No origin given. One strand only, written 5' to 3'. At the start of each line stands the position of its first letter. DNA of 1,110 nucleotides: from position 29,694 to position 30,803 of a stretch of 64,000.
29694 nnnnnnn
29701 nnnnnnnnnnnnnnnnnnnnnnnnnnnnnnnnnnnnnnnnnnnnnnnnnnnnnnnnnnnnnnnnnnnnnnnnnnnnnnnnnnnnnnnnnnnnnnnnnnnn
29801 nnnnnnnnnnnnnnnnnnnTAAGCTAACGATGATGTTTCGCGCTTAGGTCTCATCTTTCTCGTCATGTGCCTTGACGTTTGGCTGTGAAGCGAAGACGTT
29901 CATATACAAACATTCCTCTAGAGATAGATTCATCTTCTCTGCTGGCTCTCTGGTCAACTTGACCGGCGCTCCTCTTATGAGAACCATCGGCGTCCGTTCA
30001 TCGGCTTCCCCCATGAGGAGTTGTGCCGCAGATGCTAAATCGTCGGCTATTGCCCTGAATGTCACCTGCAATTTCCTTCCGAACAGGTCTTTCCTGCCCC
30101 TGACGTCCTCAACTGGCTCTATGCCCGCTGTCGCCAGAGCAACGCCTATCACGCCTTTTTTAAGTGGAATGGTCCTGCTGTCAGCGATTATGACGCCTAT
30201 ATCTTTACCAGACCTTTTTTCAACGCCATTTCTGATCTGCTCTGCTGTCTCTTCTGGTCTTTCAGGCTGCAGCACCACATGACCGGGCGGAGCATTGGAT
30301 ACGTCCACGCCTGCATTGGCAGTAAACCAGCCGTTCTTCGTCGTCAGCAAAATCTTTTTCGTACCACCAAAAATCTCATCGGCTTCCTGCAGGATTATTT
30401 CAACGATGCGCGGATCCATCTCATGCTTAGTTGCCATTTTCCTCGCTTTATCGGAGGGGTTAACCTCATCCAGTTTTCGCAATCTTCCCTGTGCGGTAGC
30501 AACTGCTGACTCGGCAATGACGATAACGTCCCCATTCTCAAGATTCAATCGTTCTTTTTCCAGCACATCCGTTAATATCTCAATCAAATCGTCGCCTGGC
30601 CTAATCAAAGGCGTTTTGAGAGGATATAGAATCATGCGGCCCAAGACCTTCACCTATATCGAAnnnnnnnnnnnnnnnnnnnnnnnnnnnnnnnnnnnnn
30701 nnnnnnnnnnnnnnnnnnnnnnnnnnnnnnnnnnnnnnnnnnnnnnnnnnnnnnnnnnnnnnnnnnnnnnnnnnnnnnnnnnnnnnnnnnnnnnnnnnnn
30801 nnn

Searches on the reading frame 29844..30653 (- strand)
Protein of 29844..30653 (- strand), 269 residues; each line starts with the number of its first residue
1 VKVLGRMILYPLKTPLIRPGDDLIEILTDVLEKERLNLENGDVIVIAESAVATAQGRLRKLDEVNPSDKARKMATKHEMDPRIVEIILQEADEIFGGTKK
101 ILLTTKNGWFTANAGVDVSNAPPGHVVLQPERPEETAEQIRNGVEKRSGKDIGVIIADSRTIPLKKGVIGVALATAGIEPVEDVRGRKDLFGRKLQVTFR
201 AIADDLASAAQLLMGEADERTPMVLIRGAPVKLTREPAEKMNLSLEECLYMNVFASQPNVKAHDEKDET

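Call 3: search_protein_families(library=ncbifam, proteins=[window:29844-30653:-], max_evalue=0.001)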
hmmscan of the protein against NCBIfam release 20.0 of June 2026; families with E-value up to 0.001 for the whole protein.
window:29844-30653:- (269 aa): 4 families
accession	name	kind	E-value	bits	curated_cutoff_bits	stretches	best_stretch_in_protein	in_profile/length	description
NF009809.0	PRK13293.1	equivalog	1.3e-69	234.4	274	1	9-238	5-230/253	coenzyme F420-0:L-glutamate ligase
TIGR01916.1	F420_cofE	equivalog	1.1e-68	231.3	180.65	1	13-236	8-228/244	coenzyme F420-0:L-glutamate ligase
NF009810.0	PRK13294.1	equivalog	1.9e-37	129.2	304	1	15-247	22-239/449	coenzyme F420-0:L-glutamate ligase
TIGR04132.1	intra_fol_E_lig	hypoth_equivalog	1.9e-33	115.9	350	1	9-241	3-216/241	putative folate metabolism gamma-glutamate ligase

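Call 4: search_protein_families(library=pfam, proteins=[window:29844-30653:-], max_evalue=0.001)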
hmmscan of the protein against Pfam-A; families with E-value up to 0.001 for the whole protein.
window:29844-30653:- (269 aa): 1 family
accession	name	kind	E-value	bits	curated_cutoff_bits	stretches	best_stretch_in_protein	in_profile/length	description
PF01996.21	F420_ligase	-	1.9e-78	263.4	25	1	12-228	2-218/218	F420-0:Gamma-glutamyl ligase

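Call 57: search_solved_structures(query=window:29844-30653:-, show_alignments=1)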
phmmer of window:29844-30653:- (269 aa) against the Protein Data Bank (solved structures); distinct sequences matched with E-value up to 0.001: 3.
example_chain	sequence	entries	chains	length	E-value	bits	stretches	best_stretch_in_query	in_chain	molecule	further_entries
2phn_A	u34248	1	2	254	2.9e-47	164.5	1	8-231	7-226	F420-0:gamma-glutamyl ligase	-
7uld_A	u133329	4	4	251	3.3e-47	164.4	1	7-231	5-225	Coenzyme F420:L-glutamate ligase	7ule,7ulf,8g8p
2g9i_A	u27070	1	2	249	3.6e-47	164.2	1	8-231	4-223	F420-0:gamma-glutamyl ligase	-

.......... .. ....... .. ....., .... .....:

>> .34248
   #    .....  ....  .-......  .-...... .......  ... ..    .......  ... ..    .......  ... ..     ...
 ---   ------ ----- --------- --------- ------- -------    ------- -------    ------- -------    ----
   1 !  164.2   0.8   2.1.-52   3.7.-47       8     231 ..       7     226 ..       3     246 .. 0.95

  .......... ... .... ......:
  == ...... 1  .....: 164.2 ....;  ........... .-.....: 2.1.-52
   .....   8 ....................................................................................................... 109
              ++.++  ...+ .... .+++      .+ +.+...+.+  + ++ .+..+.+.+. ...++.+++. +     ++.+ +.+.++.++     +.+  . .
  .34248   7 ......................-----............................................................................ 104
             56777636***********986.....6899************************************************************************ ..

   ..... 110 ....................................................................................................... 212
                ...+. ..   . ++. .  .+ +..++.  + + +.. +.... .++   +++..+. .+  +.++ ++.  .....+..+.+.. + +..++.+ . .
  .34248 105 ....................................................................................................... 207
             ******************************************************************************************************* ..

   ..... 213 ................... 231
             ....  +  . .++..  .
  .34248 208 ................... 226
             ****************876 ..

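Call 63: find_related_loci(query=A3, collection=metagenome_contigs, flank=8000)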
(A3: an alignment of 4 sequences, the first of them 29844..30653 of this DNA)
Query A3 (269 aa) in metagenome_contigs; peptide patterns used: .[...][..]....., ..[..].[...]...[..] (x = any residue, [..] = any of these).
360 stretches matched a pattern; 186 encode a relative of the query (tblastn E <= 1e-3); the best 80 are kept; 80 distinct loci.
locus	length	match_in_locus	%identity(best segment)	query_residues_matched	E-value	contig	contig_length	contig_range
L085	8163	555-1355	86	1-267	2e-152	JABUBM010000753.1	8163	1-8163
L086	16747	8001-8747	71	6-254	8e-120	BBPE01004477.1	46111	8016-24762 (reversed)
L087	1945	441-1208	53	2-257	2e-95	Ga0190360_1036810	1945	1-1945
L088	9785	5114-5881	54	6-259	1e-87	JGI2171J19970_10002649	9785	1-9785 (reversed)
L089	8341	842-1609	53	6-259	5e-87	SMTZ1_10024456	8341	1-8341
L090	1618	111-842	53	9-252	6e-90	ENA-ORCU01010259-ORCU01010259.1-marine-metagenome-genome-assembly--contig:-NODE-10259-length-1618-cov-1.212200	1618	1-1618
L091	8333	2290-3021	51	9-252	5e-81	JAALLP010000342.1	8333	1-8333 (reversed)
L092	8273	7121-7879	52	6-259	2e-80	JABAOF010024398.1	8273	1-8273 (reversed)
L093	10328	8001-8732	51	9-252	1e-80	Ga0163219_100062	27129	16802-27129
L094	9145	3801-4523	53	12-252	1e-79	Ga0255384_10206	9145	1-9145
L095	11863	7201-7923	53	12-252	1e-79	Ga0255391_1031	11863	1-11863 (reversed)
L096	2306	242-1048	48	1-264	2e-81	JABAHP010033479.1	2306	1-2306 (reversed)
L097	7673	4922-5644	55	12-252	3e-79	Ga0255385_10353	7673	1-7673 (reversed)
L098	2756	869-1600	50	9-252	1e-79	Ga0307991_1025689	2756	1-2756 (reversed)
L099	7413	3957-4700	50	7-254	3e-78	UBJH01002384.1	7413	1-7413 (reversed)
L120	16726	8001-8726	47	12-254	5e-74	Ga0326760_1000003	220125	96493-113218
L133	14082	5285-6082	46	1-266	3e-70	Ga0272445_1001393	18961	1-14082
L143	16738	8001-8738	45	9-254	3e-65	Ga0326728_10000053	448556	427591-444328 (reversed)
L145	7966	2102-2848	43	11-257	9e-64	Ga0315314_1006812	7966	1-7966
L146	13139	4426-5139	45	22-257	2e-63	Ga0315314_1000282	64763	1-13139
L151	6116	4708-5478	41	3-257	9e-62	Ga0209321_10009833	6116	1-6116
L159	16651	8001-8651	43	40-251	2e-58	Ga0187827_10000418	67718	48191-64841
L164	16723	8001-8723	39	18-257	2e-57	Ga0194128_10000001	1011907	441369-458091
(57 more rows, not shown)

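Call 71: search_protein_families(library=pfam, proteins=[L145:1373-2062:+, L146:3663-4352:+, L120:8764-9216:+, L133:6152-6604:+, L143:9352-9804:+, L151:4250-4708:+, L164:7489-7956:+, L164:7058-7462:+, L120:9470-10159:+, L159:9239-11332:+], max_evalue=0.001)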
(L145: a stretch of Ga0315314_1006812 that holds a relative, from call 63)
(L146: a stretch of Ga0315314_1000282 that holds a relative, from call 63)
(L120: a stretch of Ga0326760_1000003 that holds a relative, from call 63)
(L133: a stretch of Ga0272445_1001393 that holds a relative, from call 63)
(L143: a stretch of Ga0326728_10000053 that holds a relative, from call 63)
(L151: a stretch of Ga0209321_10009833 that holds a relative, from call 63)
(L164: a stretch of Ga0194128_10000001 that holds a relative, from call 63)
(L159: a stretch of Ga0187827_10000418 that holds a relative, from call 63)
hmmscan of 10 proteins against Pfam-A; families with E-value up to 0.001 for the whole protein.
L145:1373-2062:+ (229 aa): 1 family
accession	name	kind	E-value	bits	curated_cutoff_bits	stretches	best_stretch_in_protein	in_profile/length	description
PF08423.17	Rad51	-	3.2e-05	23.8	22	1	60-198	57-209/244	Rad51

L146:3663-4352:+ (229 aa): 1 family
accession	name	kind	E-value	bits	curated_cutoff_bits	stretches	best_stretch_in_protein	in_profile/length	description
PF08423.17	Rad51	-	2e-05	24.4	22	1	60-198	57-209/244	Rad51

L120:8764-9216:+ (150 aa): 7 families
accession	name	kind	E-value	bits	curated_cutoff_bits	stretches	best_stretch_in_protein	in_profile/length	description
PF01037.27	AsnC_trans_reg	-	1.1e-17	64.1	25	1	71-141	1-73/73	Lrp/AsnC ligand binding domain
PF13412.12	HTH_24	-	6.5e-14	51.7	21.9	1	5-52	1-48/48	Winged helix-turn-helix DNA-binding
PF13404.12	HTH_AsnC-type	-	1.7e-13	50.6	27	1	5-46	1-42/42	AsnC-type helix-turn-helix domain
PF01047.28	MarR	-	3.9e-05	23.9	24.6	1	12-51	8-47/59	MarR family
PF03927.19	NapD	-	6.7e-05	23.4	28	1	71-134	6-68/76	NapD protein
PF22451.2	NirdL-like_HTH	-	0.00012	22.1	27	1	24-51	19-46/47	Siroheme decarboxylase NirDL-like HTH domain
PF08279.18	HTH_11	-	0.0004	20.6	25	1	12-50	5-44/55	HTH domain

L133:6152-6604:+ (150 aa): 0 families

L143:9352-9804:+ (150 aa): 4 families
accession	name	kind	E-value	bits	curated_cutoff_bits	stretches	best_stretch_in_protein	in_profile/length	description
PF01037.27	AsnC_trans_reg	-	7.7e-16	58.2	25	1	71-141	1-73/73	Lrp/AsnC ligand binding domain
PF13404.12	HTH_AsnC-type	-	9.1e-14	51.4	27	1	5-46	1-42/42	AsnC-type helix-turn-helix domain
PF13412.12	HTH_24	-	1.9e-10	40.5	21.9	1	5-52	1-48/48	Winged helix-turn-helix DNA-binding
PF22451.2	NirdL-like_HTH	-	9.1e-08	32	27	1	9-51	1-46/47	Siroheme decarboxylase NirDL-like HTH domain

L151:4250-4708:+ (152 aa): 2 families
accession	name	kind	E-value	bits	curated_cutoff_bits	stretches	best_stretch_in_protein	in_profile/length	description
PF14588.11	YjgF_endoribonc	-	1.8e-31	109.4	35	1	3-149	1-147/148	YjgF/chorismate_mutase-like, putative endoribonuclease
PF01042.26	Ribonuc_L-PSP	-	7.8e-18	65.1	27.3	1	15-149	3-120/121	Endoribonuclease L-PSP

L164:7489-7956:+ (155 aa): 2 families
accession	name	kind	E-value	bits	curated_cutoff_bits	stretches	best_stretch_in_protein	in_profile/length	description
PF14588.11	YjgF_endoribonc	-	1.5e-30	106.4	35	1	6-152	1-147/148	YjgF/chorismate_mutase-like, putative endoribonuclease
PF01042.26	Ribonuc_L-PSP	-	1e-18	67.9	27.3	1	20-152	5-120/121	Endoribonuclease L-PSP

L164:7058-7462:+ (134 aa): 0 families

L120:9470-10159:+ (229 aa): 7 families
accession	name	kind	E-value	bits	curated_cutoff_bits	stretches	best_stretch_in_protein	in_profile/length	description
PF02492.25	cobW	-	5.5e-22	78.7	20.7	1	49-208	4-179/180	CobW/HypB/UreG, nucleotide-binding domain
PF03308.22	MeaB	-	1.5e-10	40.9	23.1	1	127-224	127-230/273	Methylmalonyl Co-A mutase-associated GTPase MeaB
PF00448.28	SRP54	-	7.7e-06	26.1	22.7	1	49-137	5-95/196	SRP54-type protein, GTPase domain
PF00009.33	GTP_EFTU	-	2.3e-05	24.5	26.5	0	48-93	6-51/188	Elongation factor Tu GTP binding domain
PF03205.20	MobB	-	5.1e-05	23.6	26.6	1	47-82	1-37/133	Molybdopterin guanine dinucleotide synthesis protein B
PF03029.23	ATP_bind_1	-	0.00025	21.3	27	0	50-78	1-30/240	Conserved hypothetical ATP binding protein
PF03193.22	RsgA_GTPase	-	0.00084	19.6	30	0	28-78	93-137/174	RsgA GTPase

L159:9239-11332:+ (697 aa): 2 families
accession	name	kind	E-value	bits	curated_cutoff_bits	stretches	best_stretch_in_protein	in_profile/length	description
PF01131.25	Topoisom_bac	-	2.6e-112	376.3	35.1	1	168-566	5-406/411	DNA topoisomerase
PF01751.28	Toprim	-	2.7e-11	43.9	23.1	1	11-147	1-94/96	Toprim domain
